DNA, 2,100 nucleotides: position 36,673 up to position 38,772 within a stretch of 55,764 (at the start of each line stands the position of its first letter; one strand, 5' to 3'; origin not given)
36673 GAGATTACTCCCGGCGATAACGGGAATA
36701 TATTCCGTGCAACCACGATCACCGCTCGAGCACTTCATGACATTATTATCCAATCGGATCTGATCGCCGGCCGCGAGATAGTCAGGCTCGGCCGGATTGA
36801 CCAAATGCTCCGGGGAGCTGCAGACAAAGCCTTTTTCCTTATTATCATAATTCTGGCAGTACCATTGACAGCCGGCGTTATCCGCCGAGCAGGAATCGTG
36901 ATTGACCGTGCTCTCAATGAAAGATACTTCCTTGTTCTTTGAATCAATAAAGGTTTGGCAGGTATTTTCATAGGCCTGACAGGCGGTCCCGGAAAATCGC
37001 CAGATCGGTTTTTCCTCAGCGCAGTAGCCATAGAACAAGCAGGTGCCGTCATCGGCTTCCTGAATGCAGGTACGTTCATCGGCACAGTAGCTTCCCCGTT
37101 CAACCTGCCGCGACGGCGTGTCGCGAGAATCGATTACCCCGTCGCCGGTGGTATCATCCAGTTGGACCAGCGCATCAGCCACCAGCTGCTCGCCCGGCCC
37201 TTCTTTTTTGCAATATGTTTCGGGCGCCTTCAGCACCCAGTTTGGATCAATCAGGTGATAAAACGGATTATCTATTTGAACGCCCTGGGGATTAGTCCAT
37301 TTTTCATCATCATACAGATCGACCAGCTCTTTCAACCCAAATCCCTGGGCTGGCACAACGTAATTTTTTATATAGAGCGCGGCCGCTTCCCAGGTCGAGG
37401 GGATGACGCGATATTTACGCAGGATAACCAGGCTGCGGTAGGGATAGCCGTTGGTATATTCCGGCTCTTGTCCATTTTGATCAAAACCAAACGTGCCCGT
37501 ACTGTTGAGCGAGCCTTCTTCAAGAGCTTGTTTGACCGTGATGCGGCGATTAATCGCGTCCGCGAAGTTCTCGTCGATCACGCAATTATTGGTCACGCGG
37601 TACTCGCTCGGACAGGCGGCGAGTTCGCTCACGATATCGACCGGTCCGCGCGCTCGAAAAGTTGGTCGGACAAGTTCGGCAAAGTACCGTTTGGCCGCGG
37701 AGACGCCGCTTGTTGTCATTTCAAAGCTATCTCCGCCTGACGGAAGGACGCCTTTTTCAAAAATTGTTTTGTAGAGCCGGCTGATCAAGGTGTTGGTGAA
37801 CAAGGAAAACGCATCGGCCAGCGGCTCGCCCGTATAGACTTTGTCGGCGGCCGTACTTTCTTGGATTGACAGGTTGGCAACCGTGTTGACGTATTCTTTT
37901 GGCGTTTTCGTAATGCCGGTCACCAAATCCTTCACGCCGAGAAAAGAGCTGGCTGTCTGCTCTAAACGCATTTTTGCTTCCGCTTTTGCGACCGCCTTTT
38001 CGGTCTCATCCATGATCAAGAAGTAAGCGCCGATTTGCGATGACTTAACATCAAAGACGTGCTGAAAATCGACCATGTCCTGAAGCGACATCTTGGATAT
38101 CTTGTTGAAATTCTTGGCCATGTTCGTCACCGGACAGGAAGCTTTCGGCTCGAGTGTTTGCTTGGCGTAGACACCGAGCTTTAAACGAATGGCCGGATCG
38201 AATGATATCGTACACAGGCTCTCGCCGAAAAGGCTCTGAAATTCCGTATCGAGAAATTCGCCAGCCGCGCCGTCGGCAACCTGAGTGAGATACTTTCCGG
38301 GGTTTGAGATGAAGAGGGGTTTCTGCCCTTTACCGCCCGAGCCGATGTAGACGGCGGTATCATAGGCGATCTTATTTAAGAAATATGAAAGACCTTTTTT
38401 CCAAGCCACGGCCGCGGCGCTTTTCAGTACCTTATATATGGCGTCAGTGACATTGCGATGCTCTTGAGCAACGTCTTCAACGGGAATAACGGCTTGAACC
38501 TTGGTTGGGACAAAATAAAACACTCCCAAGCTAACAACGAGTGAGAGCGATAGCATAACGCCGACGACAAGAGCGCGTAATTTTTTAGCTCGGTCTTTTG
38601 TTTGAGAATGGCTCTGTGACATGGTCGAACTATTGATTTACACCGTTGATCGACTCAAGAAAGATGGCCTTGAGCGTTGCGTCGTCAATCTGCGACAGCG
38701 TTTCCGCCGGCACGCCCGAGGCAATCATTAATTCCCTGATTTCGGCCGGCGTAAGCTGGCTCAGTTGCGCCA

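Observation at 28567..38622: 3351-aa single-ORF protein with modular CBM-like, Cys-knot and PKD-like architecture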

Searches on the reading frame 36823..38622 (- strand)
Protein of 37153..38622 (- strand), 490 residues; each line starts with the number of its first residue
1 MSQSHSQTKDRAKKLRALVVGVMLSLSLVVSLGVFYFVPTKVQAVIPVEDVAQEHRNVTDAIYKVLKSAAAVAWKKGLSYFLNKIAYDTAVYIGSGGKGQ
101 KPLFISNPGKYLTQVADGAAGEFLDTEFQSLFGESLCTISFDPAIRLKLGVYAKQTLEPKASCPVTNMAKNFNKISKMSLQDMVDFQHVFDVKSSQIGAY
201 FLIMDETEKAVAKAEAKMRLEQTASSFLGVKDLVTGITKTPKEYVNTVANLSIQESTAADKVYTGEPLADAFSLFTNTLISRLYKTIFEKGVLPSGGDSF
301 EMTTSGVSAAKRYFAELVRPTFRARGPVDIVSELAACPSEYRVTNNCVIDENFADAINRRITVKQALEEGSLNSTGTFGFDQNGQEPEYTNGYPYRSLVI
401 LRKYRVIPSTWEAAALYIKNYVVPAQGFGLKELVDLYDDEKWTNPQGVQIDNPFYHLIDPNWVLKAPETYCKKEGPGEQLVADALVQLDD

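Call 10: find_homologous_proteins(query=window:37153-38622:-)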
Query seq(490 aa) (490 aa): 10 proteins with E <= 0.001 among 8000 candidates.
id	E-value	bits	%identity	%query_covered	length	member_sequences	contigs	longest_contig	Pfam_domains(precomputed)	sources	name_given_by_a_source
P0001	8.8e-81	290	35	98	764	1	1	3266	-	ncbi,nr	ncbi:hypothetical protein KKI23_00380, partial [Patescibacteria group bacterium]|nr:hypothetical pro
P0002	2.4e-66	242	35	90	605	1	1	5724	-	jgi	jgi:hypothetical protein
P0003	5.2e-65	238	35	89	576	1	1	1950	-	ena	-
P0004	6.1e-60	221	36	86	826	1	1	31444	-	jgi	jgi:hypothetical protein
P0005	2.2e-59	219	36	72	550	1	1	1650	-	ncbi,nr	ncbi:MAG: hypothetical protein U9N54_11980, partial [candidate division Zixibacteria bacterium]|nr:h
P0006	6.5e-54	201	34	71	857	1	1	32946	-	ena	-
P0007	2.5e-34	137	29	87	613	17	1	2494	-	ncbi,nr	ncbi:MAG TPA: hypothetical protein VJZ99_01515, partial [Patescibacteria group bacterium]|nr:hypothe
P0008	1.3e-29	121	28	91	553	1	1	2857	-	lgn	-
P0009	3.4e-27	113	28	97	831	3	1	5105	-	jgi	-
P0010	7.0e-18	83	29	51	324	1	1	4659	-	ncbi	ncbi:hypothetical protein DRH27_04065, partial [Candidatus Falkowbacteria bacterium]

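Call 15: find_encoding_contigs(protein=P0006, flank=10000, max_places=3)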
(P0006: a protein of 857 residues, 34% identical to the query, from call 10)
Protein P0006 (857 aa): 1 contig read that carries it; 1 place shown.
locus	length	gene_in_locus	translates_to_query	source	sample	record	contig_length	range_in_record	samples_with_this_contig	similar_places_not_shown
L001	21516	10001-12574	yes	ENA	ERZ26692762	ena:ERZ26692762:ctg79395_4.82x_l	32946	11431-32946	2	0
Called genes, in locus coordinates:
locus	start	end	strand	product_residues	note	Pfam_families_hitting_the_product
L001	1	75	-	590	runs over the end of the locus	PF00496:SBP_bac_5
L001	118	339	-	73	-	PF03840:SecG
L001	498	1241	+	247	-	PF13462:Thioredoxin_4, PF01323:DSBA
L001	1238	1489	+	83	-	-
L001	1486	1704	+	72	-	PF10049:DUF2283 (weak)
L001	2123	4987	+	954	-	PF00005:ABC_tran (faint), PF02463:SMC_N (faint), PF03193:RsgA_GTPase (faint), PF13191:AAA_16 (faint), PF13304:AAA_21 (faint), PF13476:AAA_23 (faint), PF17760:UvrA_inter, PF17755:UvrA_DNA-bind, +3 more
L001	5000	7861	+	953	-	PF00133:tRNA-synt_1, PF01406:tRNA-synt_1e (faint), PF09334:tRNA-synt_1g, PF13603:tRNA-synt_1_2, PF00293:NUDIX, PF00133:tRNA-synt_1, PF09334:tRNA-synt_1g (weak), PF08264:Anticodon_1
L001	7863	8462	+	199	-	PF01300:Sua5_yciO_yrdC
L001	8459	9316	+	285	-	PF00398:RrnaAD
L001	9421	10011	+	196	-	-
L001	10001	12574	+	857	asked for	-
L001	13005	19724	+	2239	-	-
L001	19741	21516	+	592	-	?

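Call 16: find_encoding_contigs(protein=P0004, flank=10000, max_places=3)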
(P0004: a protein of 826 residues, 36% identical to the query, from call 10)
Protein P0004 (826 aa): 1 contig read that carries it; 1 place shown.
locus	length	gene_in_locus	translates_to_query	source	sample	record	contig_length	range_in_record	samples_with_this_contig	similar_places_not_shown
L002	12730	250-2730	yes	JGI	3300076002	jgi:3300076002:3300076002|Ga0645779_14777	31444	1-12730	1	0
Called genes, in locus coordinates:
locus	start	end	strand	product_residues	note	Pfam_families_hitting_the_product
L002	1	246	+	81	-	?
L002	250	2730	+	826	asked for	-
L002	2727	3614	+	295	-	-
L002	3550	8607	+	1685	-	-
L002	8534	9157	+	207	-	-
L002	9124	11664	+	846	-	-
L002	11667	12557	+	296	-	-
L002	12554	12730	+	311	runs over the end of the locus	PF00294:PfkB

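Call 20: search_protein_families(library=pfam, proteins=[window:37183-38622:-], max_evalue=5)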
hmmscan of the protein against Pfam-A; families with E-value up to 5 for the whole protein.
window:37183-38622:- (480 aa): 2 families
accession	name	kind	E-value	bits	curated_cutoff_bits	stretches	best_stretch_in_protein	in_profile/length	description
PF07136.16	DUF1385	-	0.054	13.2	22.1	1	7-65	28-80/227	Protein of unknown function (DUF1385)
PF06018.20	CodY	-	0.079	12.9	29.5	1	169-262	6-99/177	CodY GAF-like domain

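Call 24: find_related_loci(query=A2, collection=genome_contigs, flank=10000)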
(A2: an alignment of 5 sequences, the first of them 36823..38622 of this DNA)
Query A2 (600 aa) in genome_contigs; peptide patterns used: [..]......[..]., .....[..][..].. (x = any residue, [..] = any of these).
204 stretches matched a pattern; 158 encode a relative of the query (tblastn E <= 1e-3); the best 80 are kept; 80 distinct loci.
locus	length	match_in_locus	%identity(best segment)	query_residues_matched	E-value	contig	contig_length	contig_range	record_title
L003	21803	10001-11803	96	1-600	0e+0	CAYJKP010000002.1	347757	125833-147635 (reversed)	MAG TPA_asm: uncultured Gammaproteobacteria bacterium isolate ERP124720_co1_115 genome assembly, contig: NODE_31_length_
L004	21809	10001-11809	55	1-600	0e+0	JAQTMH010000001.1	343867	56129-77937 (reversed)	MAG: Patescibacteria group bacterium isolate STA_36 NODE_50_length_343867_cov_5.287700_Sandtown_A, whole genome shotgun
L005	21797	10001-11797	54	1-599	0e+0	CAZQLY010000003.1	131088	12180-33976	MAG TPA_asm: uncultured Gammaproteobacteria bacterium isolate SRP141376_co4_153 genome assembly, contig: NODE_145_length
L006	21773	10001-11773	42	3-593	5e-147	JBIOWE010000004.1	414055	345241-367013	MAG: Patescibacteria group bacterium isolate MAG090 k127_1662334, whole genome shotgun sequence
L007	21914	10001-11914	39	1-593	4e-146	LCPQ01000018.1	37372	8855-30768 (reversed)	MAG: Parcubacteria group bacterium GW2011_GWA2_48_9 UY34_C0018, whole genome shotgun sequence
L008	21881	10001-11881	38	13-595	5e-134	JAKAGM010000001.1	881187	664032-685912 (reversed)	MAG: bacterium isolate WY2.bin33 NODE_1_length_881187_cov_3.460649, whole genome shotgun sequence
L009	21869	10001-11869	38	1-599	4e-128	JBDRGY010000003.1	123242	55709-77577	MAG: Patescibacteria group bacterium isolate MEGAHIT-group-1.473 k141_8080812, whole genome shotgun sequence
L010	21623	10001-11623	39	49-593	1e-113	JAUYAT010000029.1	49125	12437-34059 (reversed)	MAG: bacterium isolate C19_concoct.bin.47 C19_k141_37339, whole genome shotgun sequence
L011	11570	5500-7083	38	67-593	4e-110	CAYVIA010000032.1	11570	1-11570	MAG TPA_asm: uncultured Gammaproteobacteria bacterium isolate binchicken_co129_792 genome assembly, contig: NODE_17517_l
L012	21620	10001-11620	38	60-600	8e-110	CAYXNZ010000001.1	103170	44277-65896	MAG TPA_asm: uncultured Gammaproteobacteria bacterium isolate binchicken_co181_167 genome assembly, contig: NODE_151_len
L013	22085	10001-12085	40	1-591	7e-108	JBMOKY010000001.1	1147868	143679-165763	MAG: Patescibacteria group bacterium isolate Betzabe_MAG010 MAG010_1, whole genome shotgun sequence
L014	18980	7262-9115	35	2-600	1e-107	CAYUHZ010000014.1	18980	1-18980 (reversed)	MAG TPA_asm: uncultured Gammaproteobacteria bacterium isolate SRP257756_co1_214 genome assembly, contig: NODE_2378_lengt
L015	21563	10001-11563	37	60-588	4e-106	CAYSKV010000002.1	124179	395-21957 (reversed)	MAG TPA_asm: uncultured Gammaproteobacteria bacterium isolate binchicken_co154_6 genome assembly, contig: NODE_93_length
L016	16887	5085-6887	33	15-600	2e-106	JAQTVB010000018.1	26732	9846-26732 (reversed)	MAG: Patescibacteria group bacterium isolate STB_78 NODE_3882_length_26732_cov_3.624394_Sandtown_B, whole genome shotgun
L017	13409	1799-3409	37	55-593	2e-106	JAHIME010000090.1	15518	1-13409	MAG: Patescibacteria group bacterium isolate KR13_N2.mb.53 KR13_N2.mb.53_k141_362759, whole genome shotgun sequence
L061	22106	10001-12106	41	4-593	6e-98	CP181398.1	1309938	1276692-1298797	MAG: Candidatus Kerfeldbacteria bacterium isolate MKparc4 chromosome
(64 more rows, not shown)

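Call 30: search_solved_structures(query=A1, max_evalue=10, show_alignments=2)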
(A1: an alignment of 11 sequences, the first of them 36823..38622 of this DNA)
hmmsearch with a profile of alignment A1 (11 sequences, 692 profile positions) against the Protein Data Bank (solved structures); distinct sequences matched with E-value up to 10: 9.
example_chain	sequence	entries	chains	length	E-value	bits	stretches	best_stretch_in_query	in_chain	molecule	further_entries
8g4k_A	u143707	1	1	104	0.48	12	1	58-129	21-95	5HCS_TGFBR2_1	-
4wlr_B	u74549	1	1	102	0.72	11.4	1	255-316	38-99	Proteasomal ubiquitin receptor ADRM1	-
2mkz_A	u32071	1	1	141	0.88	11.1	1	255-318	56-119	Proteasomal ubiquitin receptor ADRM1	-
9e7k_B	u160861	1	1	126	1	10.9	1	255-316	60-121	Proteasomal ubiquitin receptor ADRM1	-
4uel_C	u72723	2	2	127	1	10.9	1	255-316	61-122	PROTEASOMAL UBIQUITIN RECEPTOR ADRM1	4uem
8qyy_A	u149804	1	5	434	1.1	10.8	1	180-335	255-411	Anti-phage defense ZorAB system ZorA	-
4wlq_B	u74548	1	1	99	1.1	10.8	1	255-313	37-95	Proteasomal ubiquitin receptor ADRM1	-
1aut_L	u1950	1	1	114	2.6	9.6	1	569-598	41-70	ACTIVATED PROTEIN C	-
3f6u_L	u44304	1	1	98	4.6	8.8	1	568-598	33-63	Vitamin K-dependent protein C light chain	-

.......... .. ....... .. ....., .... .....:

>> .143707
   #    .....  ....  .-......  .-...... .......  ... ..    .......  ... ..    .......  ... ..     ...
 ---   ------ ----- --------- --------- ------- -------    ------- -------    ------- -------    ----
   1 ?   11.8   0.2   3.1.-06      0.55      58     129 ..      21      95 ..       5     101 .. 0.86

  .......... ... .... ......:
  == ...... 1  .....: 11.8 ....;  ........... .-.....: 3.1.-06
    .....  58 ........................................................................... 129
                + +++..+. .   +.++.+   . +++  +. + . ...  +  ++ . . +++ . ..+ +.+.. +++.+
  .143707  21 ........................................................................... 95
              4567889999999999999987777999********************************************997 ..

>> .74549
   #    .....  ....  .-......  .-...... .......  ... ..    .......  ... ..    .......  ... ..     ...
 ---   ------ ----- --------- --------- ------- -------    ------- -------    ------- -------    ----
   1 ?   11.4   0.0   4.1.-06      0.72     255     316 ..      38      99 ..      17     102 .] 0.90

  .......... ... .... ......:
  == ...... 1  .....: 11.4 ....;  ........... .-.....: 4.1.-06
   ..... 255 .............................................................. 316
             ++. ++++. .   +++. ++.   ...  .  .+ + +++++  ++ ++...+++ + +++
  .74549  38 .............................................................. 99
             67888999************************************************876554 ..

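Call 40: predict_structure(alignment_id=A1)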
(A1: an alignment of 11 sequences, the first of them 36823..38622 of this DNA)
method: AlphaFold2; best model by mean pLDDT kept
length: 600 residues; sequences in the alignment: 11
mean_pLDDT: 46.1   pTM: 0.32
mean pLDDT of the five models: 46.1, 45.9, 43.5, 42.7, 41.3
residues with pLDDT >= 90: 17; 70-90: 110; 50-70: 37; < 50: 436
segments of 3 or more residues with pLDDT < 50: 1-9, 35-328, 339-345, 469-491, 495-497, 501-559, 561-600
pLDDT, mean of each block of 10 residues (from residue 1): 42 66 70 43 26 28 31 38 44 39 35 39 42 37 24 23 30 35 33 30 32 44 35 29 35 32 30 35 33 25 30 32 38 66 57 86 90 89 81 82 75 82 70 89 79 84 70 34 41 51 38 42 42 36 28 34 36 33 30 31
secondary structure, 60 per line:
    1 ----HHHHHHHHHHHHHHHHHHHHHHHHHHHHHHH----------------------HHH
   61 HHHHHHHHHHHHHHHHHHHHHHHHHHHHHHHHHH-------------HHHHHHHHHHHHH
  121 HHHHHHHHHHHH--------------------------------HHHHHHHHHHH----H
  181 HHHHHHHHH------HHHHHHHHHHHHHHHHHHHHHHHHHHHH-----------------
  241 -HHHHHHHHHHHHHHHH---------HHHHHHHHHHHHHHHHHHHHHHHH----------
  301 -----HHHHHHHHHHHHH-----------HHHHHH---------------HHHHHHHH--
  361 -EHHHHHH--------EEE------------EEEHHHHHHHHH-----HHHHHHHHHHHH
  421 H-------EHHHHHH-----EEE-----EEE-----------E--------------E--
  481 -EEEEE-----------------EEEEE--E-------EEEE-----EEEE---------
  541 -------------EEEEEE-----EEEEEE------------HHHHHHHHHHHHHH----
elements in order: H5-35 H58-94 H108-132 H165-175 H180-189 H196-223 H242-257 H267-290 H306-318 H330-335 H351-358 H363-368 E377-379 E392-394 H395-403 H409-421 H430-435 E441-443 E449-451 E482-486 E504-508 E519-522 E528-531 E554-559 E565-570 H583-596

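Call 51: fold_search(model_id=the predicted structure, library=pdb)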
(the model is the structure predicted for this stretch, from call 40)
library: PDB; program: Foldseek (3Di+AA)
matches with E <= 10: 19; with E <= 0.001: 0
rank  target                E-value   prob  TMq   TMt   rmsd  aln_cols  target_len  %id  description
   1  9y6s_5b               2.2e+00  0.01  0.08  0.03  52.0       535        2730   12  96-nm repeat of the Leishmania tarentolae doublet microtubule (released 2025-12-17)
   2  7aea_M                2.8e+00  0.01  0.07  0.09  21.5       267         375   13  Cryo-EM structure of human RNA Polymerase III elongation complex 2 (released 2021-02-03)
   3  8sis_H                2.9e+00  0.02  0.03  0.08  10.6        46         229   17  Crystal structure of SARS-CoV-2 spike receptor-binding domain in complex with broadly neutralizing antibody CC84.2 Fab (released 2024-03-13)
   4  7tty_H                4.0e+00  0.02  0.04  0.08   8.8        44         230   11  Crystal structure of potent neutralizing antibody 10-40 in complex with bat WIV1 receptor-binding domain (released 2022-05-04)
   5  6v8o_L                4.2e+00  0.01  0.05  0.09  36.2       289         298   10  RSC core (released 2020-01-15)
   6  4awh_A                4.5e+00  0.02  0.04  0.08  13.3        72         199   18  Influenza strain pH1N1 2009 polymerase subunit PA endonuclease in complex with rUMP (released 2012-08-22)
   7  5ofo_A                4.5e+00  0.01  0.08  0.07  24.7       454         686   10  Cryo EM structure of the E. coli disaggregase ClpB (BAP form, DWB mutant), in the ATPgammaS state, bound to the model  (released 2017-08-16)
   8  5mr9_A                5.1e+00  0.03  0.04  0.19  20.3       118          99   13  Ligand-receptor complex. (released 2018-01-17)
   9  9gc3_A                5.4e+00  0.03  0.04  0.04  14.2        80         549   10  yeast TFIIIC TauB subcomplex bound to a tRNA gene (released 2024-11-27)
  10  9mpc_H                5.8e+00  0.02  0.03  0.08  11.8        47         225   13  Crystal structure of the HIV V2-apex-targeting antibody RM018 from macaque (released 2025-07-30)
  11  5xv5_C                5.8e+00  0.01  0.04  0.10  20.6       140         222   11  Crystal structure of Rib7 mutant S88E from Methanosarcina mazei (released 2018-07-04)
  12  8yt8_D                6.5e+00  0.01  0.04  0.09  23.0       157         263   15  Cryo-EM structure of the dystrophin glycoprotein complex (released 2024-12-11)
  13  7t7b_H                7.3e+00  0.01  0.03  0.07  10.3        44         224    9  Crystal structure of SARS-CoV-2 spike protein receptor-binding domain in complex with a cross-neutralizing antibody AD (released 2022-08-03)
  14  8wmm_A                7.3e+00  0.01  0.06  0.04  26.2       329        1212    9  Structure of CbCas9-PcrIIC1 complex bound to 28-bp DNA substrate (20-nt complementary) (released 2024-06-05)
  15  7qsq_C                7.8e+00  0.09  0.04  0.14   7.4        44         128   14  Permutated N-terminal lobe of the ribose binding protein from Thermotoga maritima (released 2023-01-11)
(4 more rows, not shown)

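Call 66: find_homologous_proteins(query=A6, max_evalue=0.00001)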
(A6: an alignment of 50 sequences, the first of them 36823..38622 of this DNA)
Query A6 (50 sequences) (600 aa, profile of the alignment): 24 proteins with E <= 0.00001 among 8000 candidates.
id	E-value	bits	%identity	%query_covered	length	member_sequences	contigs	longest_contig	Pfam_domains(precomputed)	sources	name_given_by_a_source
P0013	7.3e-241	819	33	95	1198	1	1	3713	PF02018.24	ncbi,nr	ncbi:MAG: hypothetical protein NTW06_04115, partial [Candidatus Falkowbacteria bacterium]|nr:hypothe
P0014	1.0e-238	812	37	88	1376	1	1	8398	PF02018.24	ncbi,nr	ncbi:MAG: carbohydrate binding domain-containing protein, partial [Patescibacteria group bacterium]|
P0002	1.7e-236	805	36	89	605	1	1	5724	-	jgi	jgi:hypothetical protein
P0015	3.3e-234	797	32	92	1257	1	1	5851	PF02018.24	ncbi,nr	ncbi:hypothetical protein HGA64_02990, partial [Candidatus Falkowbacteria bacterium]|nr:hypothetical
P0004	2.7e-223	761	36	89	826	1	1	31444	-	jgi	jgi:hypothetical protein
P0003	2.6e-205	702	36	82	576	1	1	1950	-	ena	-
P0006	9.5e-201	687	35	77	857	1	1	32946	-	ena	-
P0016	1.4e-195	670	32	54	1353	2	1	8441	-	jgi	-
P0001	7.0e-194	664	36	99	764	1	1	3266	-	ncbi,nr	ncbi:hypothetical protein KKI23_00380, partial [Patescibacteria group bacterium]|nr:hypothetical pro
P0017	2.6e-187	642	35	99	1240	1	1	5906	PF02018.24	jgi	-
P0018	5.3e-176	605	31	98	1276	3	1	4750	-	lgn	-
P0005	1.1e-171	591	39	77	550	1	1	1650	-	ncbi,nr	ncbi:MAG: hypothetical protein U9N54_11980, partial [candidate division Zixibacteria bacterium]|nr:h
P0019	2.1e-150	520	33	85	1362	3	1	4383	-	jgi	-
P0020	1.2e-146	508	37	61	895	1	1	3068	PF18884.6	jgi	-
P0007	1.4e-145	505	30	82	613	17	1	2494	-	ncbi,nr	ncbi:MAG TPA: hypothetical protein VJZ99_01515, partial [Patescibacteria group bacterium]|nr:hypothe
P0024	1.7e-115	405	29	97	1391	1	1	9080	-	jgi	-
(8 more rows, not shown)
